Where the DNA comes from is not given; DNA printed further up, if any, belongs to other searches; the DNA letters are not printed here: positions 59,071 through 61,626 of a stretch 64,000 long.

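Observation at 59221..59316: Conserved (I/V)SP(I/V/L)SY + TM helix + basic tail at the C-terminus of four paralogues: possible undescribed C-terminal sorting/anchoring signal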

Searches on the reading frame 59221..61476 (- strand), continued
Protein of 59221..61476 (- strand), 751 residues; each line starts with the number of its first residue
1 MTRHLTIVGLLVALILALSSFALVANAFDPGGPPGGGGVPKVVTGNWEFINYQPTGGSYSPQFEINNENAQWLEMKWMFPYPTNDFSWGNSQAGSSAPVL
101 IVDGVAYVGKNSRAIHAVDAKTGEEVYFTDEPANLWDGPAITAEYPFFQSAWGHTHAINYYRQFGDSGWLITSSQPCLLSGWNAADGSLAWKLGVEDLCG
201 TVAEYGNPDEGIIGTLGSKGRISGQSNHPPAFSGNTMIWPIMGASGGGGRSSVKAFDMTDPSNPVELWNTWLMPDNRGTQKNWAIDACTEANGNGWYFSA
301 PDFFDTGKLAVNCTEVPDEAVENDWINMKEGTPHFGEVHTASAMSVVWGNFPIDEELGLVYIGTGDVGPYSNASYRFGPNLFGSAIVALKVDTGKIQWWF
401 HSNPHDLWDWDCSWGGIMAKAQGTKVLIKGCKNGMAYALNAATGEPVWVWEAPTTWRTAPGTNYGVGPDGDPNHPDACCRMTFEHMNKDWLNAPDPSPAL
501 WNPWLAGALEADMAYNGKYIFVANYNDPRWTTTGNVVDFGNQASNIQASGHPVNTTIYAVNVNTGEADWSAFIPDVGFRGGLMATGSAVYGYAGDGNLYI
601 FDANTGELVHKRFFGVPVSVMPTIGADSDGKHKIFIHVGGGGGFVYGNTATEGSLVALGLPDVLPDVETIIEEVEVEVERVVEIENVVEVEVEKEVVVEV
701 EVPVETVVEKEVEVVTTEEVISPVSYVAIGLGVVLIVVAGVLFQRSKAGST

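Call 59: find_encoding_contigs(protein=P0042, flank=10000, max_places=1)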
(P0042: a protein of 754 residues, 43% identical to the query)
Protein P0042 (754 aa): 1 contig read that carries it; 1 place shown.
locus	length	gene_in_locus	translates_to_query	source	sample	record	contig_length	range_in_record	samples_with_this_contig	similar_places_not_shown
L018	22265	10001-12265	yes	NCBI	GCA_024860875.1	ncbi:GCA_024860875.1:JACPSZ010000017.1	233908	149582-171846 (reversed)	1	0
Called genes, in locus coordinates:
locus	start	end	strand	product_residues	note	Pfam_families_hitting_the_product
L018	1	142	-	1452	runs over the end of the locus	PF02369:Big_1, PF01841:Transglut_core (weak)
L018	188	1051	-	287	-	PF02775:TPP_enzyme_C, PF12367:PFO_beta_C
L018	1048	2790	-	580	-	PF01558:POR, PF01855:POR_N, PF02780:Transketolase_C (weak), PF17147:PFOR_II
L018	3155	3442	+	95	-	PF01883:FeS_assembly_P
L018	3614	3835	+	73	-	PF04014:MazE_antitoxin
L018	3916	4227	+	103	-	PF01850:PIN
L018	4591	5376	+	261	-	PF01507:PAPS_reduct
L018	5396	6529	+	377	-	PF14306:PUA_2, PF01747:ATP-sulfurylase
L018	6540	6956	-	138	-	PF11969:DcpS_C, PF01230:HIT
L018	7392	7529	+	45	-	-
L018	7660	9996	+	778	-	PF01011:PQQ, PF13360:PQQ_2, PF13570:Beta-prop_ACSF4 (faint), PF01011:PQQ, PF13360:PQQ_2 (weak)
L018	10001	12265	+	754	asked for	PF01011:PQQ, PF13360:PQQ_2 (weak), PF13570:Beta-prop_ACSF4 (faint), PF01011:PQQ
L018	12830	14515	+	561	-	PF02776:TPP_enzyme_N, PF00205:TPP_enzyme_M, PF02775:TPP_enzyme_C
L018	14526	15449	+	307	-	PF16881:LIAS_N, PF04055:Radical_SAM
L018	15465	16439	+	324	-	PF02779:Transket_pyr, PF02780:Transketolase_C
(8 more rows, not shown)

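Call 62: predict_structure(alignment_id=A3)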
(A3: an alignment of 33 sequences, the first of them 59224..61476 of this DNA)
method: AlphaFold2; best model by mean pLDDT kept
length: 751 residues; sequences in the alignment: 33
mean_pLDDT: 80.5   pTM: 0.80
mean pLDDT of the five models: 80.5, 79.5, 77.9, 77.8, 77.5
residues with pLDDT >= 90: 335; 70-90: 251; 50-70: 54; < 50: 111
segments of 3 or more residues with pLDDT < 50: 20-51, 87-91, 642-648, 668-679, 681-730, 747-751
pLDDT, mean of each block of 10 residues (from residue 1): 70 65 32 37 40 64 88 94 59 74 90 91 95 89 91 80 84 93 95 95 93 91 90 91 91 96 96 94 97 97 96 98 93 88 84 90 84 84 95 97 80 87 93 93 97 89 87 91 87 74 75 88 88 78 78 89 96 84 89 87 95 79 88 87 50 88 70 43 46 41 42 43 42 67 55 39
secondary structure, 60 per line:
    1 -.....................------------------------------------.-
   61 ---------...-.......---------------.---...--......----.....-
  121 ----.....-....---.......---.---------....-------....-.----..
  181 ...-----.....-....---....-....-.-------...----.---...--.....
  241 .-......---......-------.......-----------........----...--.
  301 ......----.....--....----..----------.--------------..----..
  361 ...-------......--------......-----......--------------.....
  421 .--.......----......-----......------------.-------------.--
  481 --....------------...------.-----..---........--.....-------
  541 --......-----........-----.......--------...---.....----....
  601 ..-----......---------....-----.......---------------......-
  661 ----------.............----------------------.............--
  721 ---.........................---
elements in order (helices of 4 or more, strands of 3 or more residues): H2-22 E74-80 E100-102 E105-110 E115-119 E125-129 H131-134 H138-144 E158-161 E169-172 E179-183 E189-193 H195-198 H202-205 E220-222 E231-233 E236-241 E243-248 E252-257 E265-271 H283-290 E295-297 H300-306 H318-321 E359-363 H371-375 E385-390 E396-401 E416-421 E424-430 E435-440 E446-451 H483-486 E499-501 E519-526 E529-533 E543-548 E554-561 E567-573 E582-584 E588-592 E597-602 E608-613 E623-626 E632-638 E654-659 E671-683 E706-718 H724-748

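Call 66: fold_search(model_id=the predicted structure, library=pdb)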
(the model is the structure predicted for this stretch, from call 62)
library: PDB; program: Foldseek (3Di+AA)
matches with E <= 10: 1719; with E <= 0.001: 1099
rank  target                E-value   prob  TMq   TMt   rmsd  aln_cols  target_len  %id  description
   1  9m2c                  5.3e-29  1.00  0.55  0.72   6.4       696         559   18  Type I PQQ-dependent alcohol dehydrogenase (released 2026-03-04)
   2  8gy2_A                7.0e-29  1.00  0.57  0.59   6.3       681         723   19  Cryo-EM Structure of Membrane-Bound Alcohol Dehydrogenase from Gluconobacter oxydans (released 2023-08-02)
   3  1kb0                  3.3e-28  1.00  0.56  0.62   7.2       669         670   19  Crystal Structure of Quinohemoprotein Alcohol Dehydrogenase from Comamonas testosteroni (released 2001-12-28)
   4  9m2k                  5.4e-28  1.00  0.56  0.73   6.5       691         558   18  Type I PQQ-dependent alcohol dehydrogenase (released 2026-03-04)
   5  4cvb                  2.6e-27  1.00  0.56  0.73   6.0       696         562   17  Crystal structure of quinone-dependent alcohol dehydrogenase from Pseudogluconobacter saccharoketogenenes (released 2015-03-25)
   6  7wmk                  9.6e-27  1.00  0.53  0.70   6.1       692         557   17  PQQ-dependent alcohol dehydrogenase complexed with PQQ (released 2022-09-07)
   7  6zcv                  1.7e-26  1.00  0.56  0.72   7.5       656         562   20  Crystal structure of lanthanide-dependent alcohol dehydrogenase PedH from Pseudomonas putida KT2440 (released 2020-07-15)
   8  6zcw                  1.9e-26  1.00  0.56  0.72   7.6       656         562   19  Crystal structure of lanthanide-dependent alcohol dehydrogenase PedH from Pseudomonas putida KT2440 (released 2020-07-15)
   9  6dam                  2.0e-26  1.00  0.55  0.71   6.1       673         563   16  Crystal structure of lanthanide-dependent methanol dehydrogenase XoxF from Methylomicrobium buryatense 5G (released 2018-09-05)
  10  1kv9                  3.9e-26  1.00  0.57  0.63  10.0       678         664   18  Structure at 1.9 A Resolution of a Quinohemoprotein Alcohol Dehydrogenase from Pseudomonas putida HK5 (released 2002-07-10)
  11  1yiq                  6.0e-26  1.00  0.57  0.62   7.0       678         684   18  Molecular cloning and structural analysis of quinohemoprotein alcohol dehydrogenase ADHIIG from Pseudomonas putida HK5.  (released 2005-08-16)
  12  1h4i_A                1.4e-25  1.00  0.56  0.69   6.0       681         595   17  Methylobacterium extorquens methanol dehydrogenase (released 2001-06-14)
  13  1w6s_C                1.8e-25  1.00  0.55  0.68   9.6       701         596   17  The high resolution structure of methanol dehydrogenase from methylobacterium extorquens (released 2004-12-21)
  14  4tqo_A                1.9e-25  1.00  0.55  0.70   6.3       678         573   18  The crystal structure of methanol dehydrogenase from Methylococcus capsulatus (Bath) (released 2014-09-24)
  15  2d0v_A                1.9e-25  1.00  0.54  0.67   6.7       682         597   17  Crystal structure of methanol dehydrogenase from Hyphomicrobium denitrificans (released 2006-08-09)
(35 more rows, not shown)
